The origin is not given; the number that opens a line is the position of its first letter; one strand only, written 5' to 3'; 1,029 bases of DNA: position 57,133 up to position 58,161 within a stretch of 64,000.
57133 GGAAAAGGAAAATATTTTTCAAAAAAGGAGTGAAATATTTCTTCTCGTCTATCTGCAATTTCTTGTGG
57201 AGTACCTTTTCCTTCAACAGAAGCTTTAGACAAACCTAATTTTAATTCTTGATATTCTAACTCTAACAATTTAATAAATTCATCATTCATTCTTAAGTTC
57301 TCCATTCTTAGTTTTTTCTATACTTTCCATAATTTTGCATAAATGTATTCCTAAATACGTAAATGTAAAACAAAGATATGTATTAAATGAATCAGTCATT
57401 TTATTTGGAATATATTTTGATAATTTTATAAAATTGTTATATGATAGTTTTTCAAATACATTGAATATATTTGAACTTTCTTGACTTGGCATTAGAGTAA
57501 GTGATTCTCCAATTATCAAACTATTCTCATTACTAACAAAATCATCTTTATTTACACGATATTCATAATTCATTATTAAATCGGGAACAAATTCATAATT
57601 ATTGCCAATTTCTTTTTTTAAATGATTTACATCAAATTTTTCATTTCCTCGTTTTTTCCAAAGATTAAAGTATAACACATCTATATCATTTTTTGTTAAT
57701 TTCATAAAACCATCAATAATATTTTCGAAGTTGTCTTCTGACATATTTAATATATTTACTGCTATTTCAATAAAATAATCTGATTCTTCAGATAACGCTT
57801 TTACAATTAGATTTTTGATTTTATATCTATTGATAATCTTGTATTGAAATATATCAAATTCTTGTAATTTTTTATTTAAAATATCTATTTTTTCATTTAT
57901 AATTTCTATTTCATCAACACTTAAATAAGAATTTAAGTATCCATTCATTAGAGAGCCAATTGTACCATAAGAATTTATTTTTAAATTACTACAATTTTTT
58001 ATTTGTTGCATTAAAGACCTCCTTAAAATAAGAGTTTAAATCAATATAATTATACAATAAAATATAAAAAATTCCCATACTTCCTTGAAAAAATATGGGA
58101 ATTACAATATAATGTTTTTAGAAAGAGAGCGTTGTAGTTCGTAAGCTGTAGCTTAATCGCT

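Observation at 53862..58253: Very AT-rich island next to an atypical tRNA-Gly, carrying a tightly packed four-gene operon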

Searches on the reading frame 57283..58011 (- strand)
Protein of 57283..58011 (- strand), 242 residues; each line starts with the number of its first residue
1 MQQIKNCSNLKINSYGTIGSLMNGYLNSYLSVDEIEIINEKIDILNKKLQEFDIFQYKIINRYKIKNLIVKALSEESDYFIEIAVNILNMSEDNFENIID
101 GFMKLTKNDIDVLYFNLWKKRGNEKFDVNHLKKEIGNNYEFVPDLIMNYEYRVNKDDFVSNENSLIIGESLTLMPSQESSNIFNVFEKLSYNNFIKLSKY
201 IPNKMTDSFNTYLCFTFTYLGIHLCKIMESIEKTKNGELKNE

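Call 4: search_protein_families(library=pfam, proteins=[window:57283-58011:-], max_evalue=0.1)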
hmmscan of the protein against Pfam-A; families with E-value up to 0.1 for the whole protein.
window:57283-58011:- (242 aa): 0 families

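Call 5: search_protein_families(library=padloc, proteins=[window:57283-58011:-], max_evalue=1)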
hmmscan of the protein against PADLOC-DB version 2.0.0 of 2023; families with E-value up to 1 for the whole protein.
window:57283-58011:- (242 aa): 0 families

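Call 6: search_protein_families(library=ncbifam, proteins=[window:57283-58011:-], max_evalue=0.1)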
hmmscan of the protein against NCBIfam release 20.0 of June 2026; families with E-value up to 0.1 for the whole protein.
window:57283-58011:- (242 aa): 0 families

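Call 14: find_homologous_proteins(query=window:57283-58011:-, max_evalue=0.01)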
Query window:57283-58011:- (242 aa): 79 proteins with E <= 0.01 among 643 candidates.
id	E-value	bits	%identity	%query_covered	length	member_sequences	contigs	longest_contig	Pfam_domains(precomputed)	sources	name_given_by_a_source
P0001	8.7e-144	495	96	100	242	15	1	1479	-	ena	-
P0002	2.8e-123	428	83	94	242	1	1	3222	-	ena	-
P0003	2.0e-122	425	84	95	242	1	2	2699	-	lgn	-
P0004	3.6e-122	425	83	100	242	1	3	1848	-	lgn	-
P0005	1.3e-121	423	83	95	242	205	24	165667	-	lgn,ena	-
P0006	1.9e-121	422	83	95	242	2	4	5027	-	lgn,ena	-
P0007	8.1e-121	420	83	95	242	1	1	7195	-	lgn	-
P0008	1.1e-117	410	81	97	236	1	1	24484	-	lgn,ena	-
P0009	5.8e-117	407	82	96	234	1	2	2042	-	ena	-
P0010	1.3e-115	403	80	97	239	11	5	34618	-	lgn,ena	-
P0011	2.2e-114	399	79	96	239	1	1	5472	-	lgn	-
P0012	1.5e-110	387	79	94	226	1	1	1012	-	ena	-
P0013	1.6e-110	386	74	97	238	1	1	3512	-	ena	-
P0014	2.1e-108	379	76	100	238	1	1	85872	-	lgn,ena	-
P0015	5.0e-107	375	76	96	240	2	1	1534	-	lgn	-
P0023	5.3e-103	362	70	97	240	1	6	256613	-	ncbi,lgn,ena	-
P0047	1.2e-91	325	65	100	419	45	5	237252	PF00561.27,PF06821.20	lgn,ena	-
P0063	1.4e-57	213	44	96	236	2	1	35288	-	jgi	-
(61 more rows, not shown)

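Call 16: find_encoding_contigs(protein=P0005, flank=8000, max_places=4)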
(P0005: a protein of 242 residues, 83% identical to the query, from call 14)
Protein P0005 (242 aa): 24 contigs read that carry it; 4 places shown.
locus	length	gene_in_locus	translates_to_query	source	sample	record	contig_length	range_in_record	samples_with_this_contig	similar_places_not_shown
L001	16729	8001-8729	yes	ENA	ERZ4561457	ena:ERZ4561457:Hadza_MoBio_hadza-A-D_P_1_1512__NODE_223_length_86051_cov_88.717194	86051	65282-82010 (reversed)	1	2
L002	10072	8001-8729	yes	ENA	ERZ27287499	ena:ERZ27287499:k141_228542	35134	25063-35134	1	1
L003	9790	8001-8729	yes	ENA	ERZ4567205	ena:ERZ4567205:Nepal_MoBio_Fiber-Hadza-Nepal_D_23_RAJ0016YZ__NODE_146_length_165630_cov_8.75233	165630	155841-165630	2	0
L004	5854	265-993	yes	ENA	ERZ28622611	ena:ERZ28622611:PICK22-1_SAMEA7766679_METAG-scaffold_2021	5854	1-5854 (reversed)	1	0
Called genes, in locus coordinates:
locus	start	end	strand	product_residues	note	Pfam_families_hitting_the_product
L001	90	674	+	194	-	-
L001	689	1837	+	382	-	PF07690:MFS_1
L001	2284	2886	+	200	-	PF00583:Acetyltransf_1 (weak), PF13673:Acetyltransf_10 (faint), PF13508:Acetyltransf_7 (weak)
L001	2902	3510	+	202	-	PF01966:HD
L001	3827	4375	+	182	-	PF04011:LemA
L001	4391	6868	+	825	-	PF09972:DUF2207, PF20990:DUF2207_C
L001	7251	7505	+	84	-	PF01797:Y1_Tnp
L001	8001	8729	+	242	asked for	-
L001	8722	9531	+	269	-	PF20247:DUF6602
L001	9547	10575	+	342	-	-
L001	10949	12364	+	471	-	PF06941:NT5C, PF01156:IU_nuc_hydro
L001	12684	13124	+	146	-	PF00583:Acetyltransf_1, PF13527:Acetyltransf_9, PF13673:Acetyltransf_10, PF13508:Acetyltransf_7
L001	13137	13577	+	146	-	PF00583:Acetyltransf_1, PF13673:Acetyltransf_10, PF13508:Acetyltransf_7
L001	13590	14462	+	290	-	PF00892:EamA, PF03151:TPT (weak), PF08627:CRT-like (weak)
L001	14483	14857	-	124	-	PF21983:NikA-like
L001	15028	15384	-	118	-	PF14198:TnpV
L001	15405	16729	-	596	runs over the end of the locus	PF00239:Resolvase, PF07508:Recombinase, PF13408:Zn_ribbon_recom (weak)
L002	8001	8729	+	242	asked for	-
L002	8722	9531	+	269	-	PF20247:DUF6602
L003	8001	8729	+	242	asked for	-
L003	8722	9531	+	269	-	PF20247:DUF6602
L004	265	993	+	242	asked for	-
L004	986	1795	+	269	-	PF20247:DUF6602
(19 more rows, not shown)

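Call 17: find_encoding_contigs(protein=P0023, flank=8000, max_places=3)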
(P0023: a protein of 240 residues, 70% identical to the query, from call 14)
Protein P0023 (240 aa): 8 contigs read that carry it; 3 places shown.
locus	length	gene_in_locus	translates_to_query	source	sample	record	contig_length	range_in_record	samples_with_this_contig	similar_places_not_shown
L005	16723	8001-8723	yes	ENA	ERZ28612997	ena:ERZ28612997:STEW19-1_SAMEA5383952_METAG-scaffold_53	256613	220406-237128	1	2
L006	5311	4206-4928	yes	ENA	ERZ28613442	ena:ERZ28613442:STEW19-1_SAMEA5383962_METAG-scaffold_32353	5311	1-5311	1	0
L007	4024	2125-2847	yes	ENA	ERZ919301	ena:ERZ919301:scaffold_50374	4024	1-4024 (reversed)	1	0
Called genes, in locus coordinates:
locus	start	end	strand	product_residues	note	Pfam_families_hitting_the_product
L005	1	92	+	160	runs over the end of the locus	-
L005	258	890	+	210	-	PF01327:Pep_deformylase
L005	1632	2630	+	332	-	PF13310:Virulence_RhuM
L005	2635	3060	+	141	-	PF27217:AF_0155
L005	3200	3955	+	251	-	-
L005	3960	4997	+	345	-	PF17761:DUF1016_N, PF06250:YhcG_C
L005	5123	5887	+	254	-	PF01738:DLH (faint), PF12146:Hydrolase_4, PF00561:Abhydrolase_1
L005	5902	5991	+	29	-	-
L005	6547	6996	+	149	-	PF00702:Hydrolase, PF13419:HAD_2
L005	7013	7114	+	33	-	-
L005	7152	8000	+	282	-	PF04383:KilA-N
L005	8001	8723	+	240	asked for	-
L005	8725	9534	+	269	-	PF20247:DUF6602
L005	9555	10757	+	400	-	PF00239:Resolvase, PF07508:Recombinase, PF13408:Zn_ribbon_recom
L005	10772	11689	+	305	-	PF03193:RsgA_GTPase (faint), PF01926:MMR_HSR1, PF02421:FeoB_N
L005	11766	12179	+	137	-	PF00636:Ribonuclease_3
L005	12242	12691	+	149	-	PF03780:Asp23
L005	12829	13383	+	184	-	PF03780:Asp23 (weak)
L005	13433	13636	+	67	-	-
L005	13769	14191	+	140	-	PF01029:NusB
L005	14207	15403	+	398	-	PF13742:tRNA_anti_2, PF01336:tRNA_anti-codon, PF02601:Exonuc_VII_L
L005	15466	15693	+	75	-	-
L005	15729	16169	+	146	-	PF02681:DUF212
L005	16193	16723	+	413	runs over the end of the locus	PF00890:FAD_binding_2, PF01134:GIDA, PF01494:FAD_binding_3 (weak), PF03486:HI0933_like, PF07992:Pyr_redox_2, PF12831:FAD_oxidored, PF13450:NAD_binding_8 (weak), PF22780:HI0933_like_1st, +3 more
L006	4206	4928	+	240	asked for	-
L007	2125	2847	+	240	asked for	-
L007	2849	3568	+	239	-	PF20247:DUF6602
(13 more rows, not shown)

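Call 18: find_encoding_contigs(protein=P0063, flank=8000, max_places=2)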
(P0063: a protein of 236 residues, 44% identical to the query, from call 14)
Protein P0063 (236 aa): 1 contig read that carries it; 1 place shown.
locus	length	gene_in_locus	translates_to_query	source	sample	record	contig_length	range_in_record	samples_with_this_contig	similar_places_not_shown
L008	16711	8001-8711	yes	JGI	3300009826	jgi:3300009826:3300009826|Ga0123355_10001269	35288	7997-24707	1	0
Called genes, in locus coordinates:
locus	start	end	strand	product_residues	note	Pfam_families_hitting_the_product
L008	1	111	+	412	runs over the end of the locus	PF04932:Wzy_C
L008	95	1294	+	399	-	PF04464:Glyphos_transf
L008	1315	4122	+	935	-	PF01943:Polysacc_synt, PF03816:LytR_cpsA_psr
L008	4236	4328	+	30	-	-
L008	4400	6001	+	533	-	-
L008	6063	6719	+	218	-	PF01066:CDP-OH_P_transf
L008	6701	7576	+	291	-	PF02666:PS_Dcarbxylase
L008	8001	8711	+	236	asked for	-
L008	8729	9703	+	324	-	PF00515:TPR_1 (faint), PF07719:TPR_2 (faint), PF14559:TPR_19 (faint), PF13424:TPR_12, PF13374:TPR_10 (weak)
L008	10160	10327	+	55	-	-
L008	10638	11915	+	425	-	-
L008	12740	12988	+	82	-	PF04014:MazE_antitoxin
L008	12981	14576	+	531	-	PF12161:HsdM_N, PF02384:N6_Mtase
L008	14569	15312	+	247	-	-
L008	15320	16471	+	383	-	-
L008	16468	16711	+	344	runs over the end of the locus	PF13166:AAA_13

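Call 19: find_encoding_contigs(protein=P0047, flank=8000, max_places=2)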
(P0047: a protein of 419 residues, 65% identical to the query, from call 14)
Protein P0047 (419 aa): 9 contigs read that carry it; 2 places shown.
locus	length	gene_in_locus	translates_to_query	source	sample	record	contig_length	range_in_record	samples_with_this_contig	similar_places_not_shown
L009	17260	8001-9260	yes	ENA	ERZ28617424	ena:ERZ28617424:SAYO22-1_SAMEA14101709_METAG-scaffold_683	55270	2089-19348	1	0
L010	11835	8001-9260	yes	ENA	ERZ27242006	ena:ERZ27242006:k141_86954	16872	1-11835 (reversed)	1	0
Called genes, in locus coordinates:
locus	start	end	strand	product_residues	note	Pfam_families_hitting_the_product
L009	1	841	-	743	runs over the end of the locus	PF03477:ATP-cone, PF13597:NRDD, PF01228:Gly_radical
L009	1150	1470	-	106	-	-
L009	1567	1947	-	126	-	PF18910:DUF5665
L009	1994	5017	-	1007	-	PF03699:UPF0182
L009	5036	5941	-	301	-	PF01656:CbiA (faint), PF02881:SRP54_N, PF13604:AAA_30 (weak), PF00448:SRP54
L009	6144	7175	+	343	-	PF17761:DUF1016_N, PF06250:YhcG_C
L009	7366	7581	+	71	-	-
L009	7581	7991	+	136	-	-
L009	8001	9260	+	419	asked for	PF00561:Abhydrolase_1 (faint), PF06821:Ser_hydrolase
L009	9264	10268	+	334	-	PF01636:APH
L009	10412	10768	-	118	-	PF14198:TnpV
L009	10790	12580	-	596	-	PF00239:Resolvase, PF07508:Recombinase, PF13408:Zn_ribbon_recom (weak)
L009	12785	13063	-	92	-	-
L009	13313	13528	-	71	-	-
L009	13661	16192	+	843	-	PF01136:Peptidase_U32, PF12392:DUF3656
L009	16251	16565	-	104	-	PF12647:RNHCP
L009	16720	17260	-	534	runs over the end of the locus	PF00485:PRK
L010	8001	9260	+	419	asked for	PF00561:Abhydrolase_1 (faint), PF06821:Ser_hydrolase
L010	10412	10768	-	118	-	PF14198:TnpV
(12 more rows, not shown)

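Call 34: find_related_loci(query=A1, collection=genome_contigs, flank=10000)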
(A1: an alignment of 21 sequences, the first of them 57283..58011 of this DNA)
Query A1 (242 aa) in genome_contigs; peptide patterns used: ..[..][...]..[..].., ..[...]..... (x = any residue, [..] = any of these).
130 stretches matched a pattern; 12 encode a relative of the query (tblastn E <= 1e-3); 12 distinct loci.
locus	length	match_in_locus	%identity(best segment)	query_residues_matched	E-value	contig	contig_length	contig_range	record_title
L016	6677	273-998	98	1-242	4e-155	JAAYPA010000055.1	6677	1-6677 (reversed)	MAG: Mollicutes bacterium isolate AS22ysBPME_135 95657_AS22, whole genome shotgun sequence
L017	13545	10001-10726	81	1-242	2e-127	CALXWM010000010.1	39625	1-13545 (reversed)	MAG: uncultured Clostridia bacterium isolate BRZ_ES__bin83 genome assembly, contig: BRZ_ES__NODE_1523_length_39625_cov_2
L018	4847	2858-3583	81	1-242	2e-128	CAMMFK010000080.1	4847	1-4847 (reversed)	MAG: uncultured Clostridium sp. isolate ERR4968577_bin.3_MetaWRAP_v1.1_MAG genome assembly, contig: NODE_5465_length_484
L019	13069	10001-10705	82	1-235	2e-125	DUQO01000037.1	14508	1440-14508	MAG TPA_asm: Mollicutes bacterium isolate AS08sgBPME_408 183308_AS08, whole genome shotgun sequence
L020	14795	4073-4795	68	2-242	1e-109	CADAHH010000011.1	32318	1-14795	MAG: uncultured Clostridiales bacterium isolate RUG13298 genome assembly, contig: RUG13298_asm_11, whole genome shotgun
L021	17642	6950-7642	67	1-231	1e-100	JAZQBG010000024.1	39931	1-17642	MAG: Bacilli bacterium isolate T1900044641_TS20190107.MAGScoT_cleanbin_000040 SGB_1258_k141_151261, whole genome shotgun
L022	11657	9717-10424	63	1-236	1e-99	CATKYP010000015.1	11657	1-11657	MAG TPA_asm: uncultured Bacilli bacterium isolate MGG03511_1680015467 genome assembly, contig: ERR2752428_1792, whole ge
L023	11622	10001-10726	60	1-242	5e-100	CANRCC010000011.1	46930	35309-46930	MAG: uncultured Bacilli bacterium isolate Lapin-028__bin32 genome assembly, contig: Lapin-028__NODE_743_length_46930_cov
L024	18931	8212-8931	65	1-241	5e-98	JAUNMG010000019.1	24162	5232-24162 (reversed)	MAG: bacterium isolate S31M_St_34 NODE_548_length_24162_cov_7.872734, whole genome shotgun sequence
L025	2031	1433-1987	77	1-186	4e-93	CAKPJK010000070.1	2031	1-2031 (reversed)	MAG: uncultured Clostridia bacterium isolate REFINED_METABAT215_TOP10_CONTIGS_1500_ASSEMBLY_K77_MERGED__Hadza_PheChl_Fib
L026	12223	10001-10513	82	1-171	4e-87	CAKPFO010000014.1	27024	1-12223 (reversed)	MAG: uncultured Clostridia bacterium isolate REFINED_METABAT215_TOP10_CONTIGS_1500_ASSEMBLY_K77_MERGED__Hadza_MoBio_hadz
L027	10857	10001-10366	79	1-122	1e-57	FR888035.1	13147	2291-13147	Clostridium sp. CAG:343 genomic scaffold, scf31, whole genome shotgun sequence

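Call 36: predict_structure(alignment_id=A1)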
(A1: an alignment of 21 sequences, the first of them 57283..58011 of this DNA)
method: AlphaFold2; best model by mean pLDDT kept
length: 242 residues; sequences in the alignment: 21
mean_pLDDT: 81.8   pTM: 0.77
mean pLDDT of the five models: 81.8, 80.5, 77.2, 76.3, 75.2
residues with pLDDT >= 90: 93; 70-90: 97; 50-70: 40; < 50: 12
segments of 3 or more residues with pLDDT < 50: 1-7, 239-242
pLDDT, mean of each block of 10 residues (from residue 1): 48 86 79 89 94 90 93 92 93 84 92 92 85 88 84 60 70 57 82 90 72 90 93 73 34
secondary structure, 60 per line:
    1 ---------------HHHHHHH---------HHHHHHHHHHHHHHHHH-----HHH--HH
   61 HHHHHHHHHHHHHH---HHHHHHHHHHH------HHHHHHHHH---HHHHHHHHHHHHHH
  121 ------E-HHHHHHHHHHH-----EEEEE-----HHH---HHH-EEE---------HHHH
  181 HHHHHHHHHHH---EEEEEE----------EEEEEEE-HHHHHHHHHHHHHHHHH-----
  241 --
elements in order: H16-22 H32-48 H59-74 H78-88 H95-103 H107-120 H129-139 E145-149 E165-167 H177-191 E195-200 E211-217 H219-235

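Call 44: search_protein_representatives(alignment_id=A1)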
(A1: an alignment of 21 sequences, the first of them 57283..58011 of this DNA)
Query: 21 sequences, 239 profile positions. Proteins with E-value up to 0.001 (for the whole library): 27; up to 1e-10: 17; up to 1e-30: 7. The best 27 are listed.
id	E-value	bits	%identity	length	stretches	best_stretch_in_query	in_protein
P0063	2.1e-96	338.4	-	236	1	2-236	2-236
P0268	2.2e-87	308.9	-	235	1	1-235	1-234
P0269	9.9e-52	192.2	-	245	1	11-236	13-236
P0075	1.0e-44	169.2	-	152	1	1-124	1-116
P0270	3.1e-42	161.0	-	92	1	147-237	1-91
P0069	1.4e-38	149.1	-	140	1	1-99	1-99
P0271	4.9e-33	130.9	-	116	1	1-115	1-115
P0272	1.3e-26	109.9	-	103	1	1-89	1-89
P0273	9.1e-25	103.9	-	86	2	1-52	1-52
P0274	5.3e-20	88.3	-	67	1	1-67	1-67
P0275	3.9e-17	78.9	-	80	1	1-73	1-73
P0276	4.5e-17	78.7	-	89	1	3-63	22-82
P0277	4.7e-16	75.4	-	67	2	142-182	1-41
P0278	3.0e-14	69.5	-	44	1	70-113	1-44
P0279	3.9e-14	69.1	-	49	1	40-86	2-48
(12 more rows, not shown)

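Call 45: fold_search(model_id=the predicted structure, library=pdb)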
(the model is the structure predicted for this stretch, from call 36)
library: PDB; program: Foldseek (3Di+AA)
matches with E <= 10: 321; with E <= 0.001: 0
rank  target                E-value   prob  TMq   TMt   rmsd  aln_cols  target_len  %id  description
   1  8zp5_E                6.9e-01  0.05  0.16  0.10  20.0       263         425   14  Cryo-EM structure of origin recognition complex (Orc5 basic patch mutations) with ARS1 DNA bound (released 2025-04-16)
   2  8c7t_B                9.5e-01  0.08  0.16  0.15  16.9       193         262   11  Unliganded transcriptional pleiotropic repressor CodY from Enterococcus faecalis (released 2023-06-28)
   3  7nvs_W                1.0e+00  0.09  0.15  0.18  12.9       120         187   14  RNA polymerase II core pre-initiation complex with closed promoter DNA in proximal position (released 2021-05-05)
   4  8u62_B                1.1e+00  0.11  0.19  0.10  17.7       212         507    9  Cryo-EM structure of PsBphP in Pfr state, Dimer of Dimers FL (released 2024-08-21)
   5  7tjh_I                1.2e+00  0.13  0.26  0.18  15.0       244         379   14  S. cerevisiae ORC bound to 84 bp ARS1 DNA and Cdc6 (state 1) with flexible Orc6 N-terminal domain (released 2022-10-05)
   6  5gpy_A                1.2e+00  0.21  0.16  0.21   9.3        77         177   14  Crystal structure of the human TFIIE complex (released 2016-11-02)
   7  6d6l_A                1.2e+00  0.18  0.15  0.20  11.8        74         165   12  The structure of ligand binding domain of LasR in complex with TP-1 homolog, compound 14 (released 2018-08-08)
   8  6sax_A                1.3e+00  0.14  0.20  0.16  16.5       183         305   11  Chromophore binding domain of bacteriophytochrome linked diguanylyl cyclase from Idiomarina species A28L (Pr-state mon (released 2019-12-11)
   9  7u05_J                1.3e+00  0.04  0.15  0.16  17.3       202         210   12  Structure of the yeast TRAPPII-Rab11/Ypt32 complex in the closed/closed state (composite structure) (released 2022-04-27)
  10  5zr1_E                1.4e+00  0.08  0.22  0.13  16.8       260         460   12  Saccharomyces Cerevisiae Origin Recognition Complex Bound to a 72-bp Origin DNA containing ACS and B1 element (released 2018-07-11)
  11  9bcx_I                1.4e+00  0.14  0.25  0.18  16.0       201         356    9  Cryo-EM structure of the S. cerevisiae ORC-Cdc6-Mcm2-7-DNA complex with a fully closed Mcm2-Mcm5 DNA entry gate (released 2025-01-01)
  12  3o6q_C                1.5e+00  0.06  0.15  0.20  13.1       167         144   11  The Structure of SpoIISA and SpoIISB, a Toxin - Antitoxin System (released 2010-12-08)
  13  3zbp                  1.5e+00  0.03  0.13  0.11  19.5       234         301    6  Monomeric subunit of TubZ from Bacteriophage PhiKZ (released 2013-04-03)
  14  7tjj_E                1.6e+00  0.03  0.15  0.09  20.3       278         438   12  S. cerevisiae ORC bound to 84 bp ARS1 DNA and Cdc6 (state 1) with docked Orc6 N-terminal domain (released 2022-10-05)
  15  7kmt_J                1.7e+00  0.02  0.11  0.13  18.6       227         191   10  Structure of the yeast TRAPPIII-Ypt1(Rab1) complex (released 2021-06-02)
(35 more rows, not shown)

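Call 51: fold_search(model_id=the predicted structure, library=viral)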
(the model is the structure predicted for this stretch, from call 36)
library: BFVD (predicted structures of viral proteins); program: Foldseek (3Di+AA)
matches with E <= 10: 286; with E <= 0.001: 0
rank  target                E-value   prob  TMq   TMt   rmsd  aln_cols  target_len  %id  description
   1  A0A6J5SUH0            1.4e-01  0.23  0.16  0.21  13.6       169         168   10  Uncharacterized protein [uncultured Caudovirales phage]
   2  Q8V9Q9                3.0e-01  0.33  0.21  0.35   9.4       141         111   14  Uncharacterized protein [Sulfolobus islandicus rod-shaped virus 2]
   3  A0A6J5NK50            4.4e-01  0.20  0.18  0.26  13.4       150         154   14  Uncharacterized protein [uncultured Caudovirales phage]
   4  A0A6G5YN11            5.2e-01  0.14  0.19  0.12  17.0       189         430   11  (no name in the UniProt tables at hand)
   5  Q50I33                5.7e-01  0.35  0.23  0.46   8.9       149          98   17  Putative transcriptional regulator [Acidianus rod-shaped virus 1]
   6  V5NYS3                7.1e-01  0.07  0.14  0.14  14.6       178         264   13  F-UL34 membrane-associated phosphoprotein [Chelonid alphaherpesvirus 5]
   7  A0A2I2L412            7.1e-01  0.03  0.12  0.13  20.3       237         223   13  Uncharacterized protein [Orpheovirus IHUMI-LCC2]
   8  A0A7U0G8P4            7.5e-01  0.08  0.13  0.19  15.4       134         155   10  (no name in the UniProt tables at hand)
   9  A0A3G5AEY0            7.5e-01  0.02  0.13  0.07  25.4       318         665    9  DNA-directed RNA polymerase [Satyrvirus sp.]
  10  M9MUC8                7.9e-01  0.10  0.19  0.10  14.9       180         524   10  (no name in the UniProt tables at hand)
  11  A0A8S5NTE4            8.8e-01  0.25  0.16  0.32   9.4        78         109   17  Uncharacterized protein [Myoviridae sp. ctzc413]
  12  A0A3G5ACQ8            1.0e+00  0.03  0.11  0.13  18.1       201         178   10  Uncharacterized protein [Satyrvirus sp.]
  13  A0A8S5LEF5            1.2e+00  0.13  0.21  0.30  11.7       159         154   11  Uncharacterized protein [Myoviridae sp. ctBDS4]
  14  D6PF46                1.2e+00  0.12  0.18  0.34  15.2       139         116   14  (no name in the UniProt tables at hand)
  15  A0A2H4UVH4            1.3e+00  0.08  0.25  0.08  15.7       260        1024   13  Replication origin-binding protein [Bodo saltans virus]
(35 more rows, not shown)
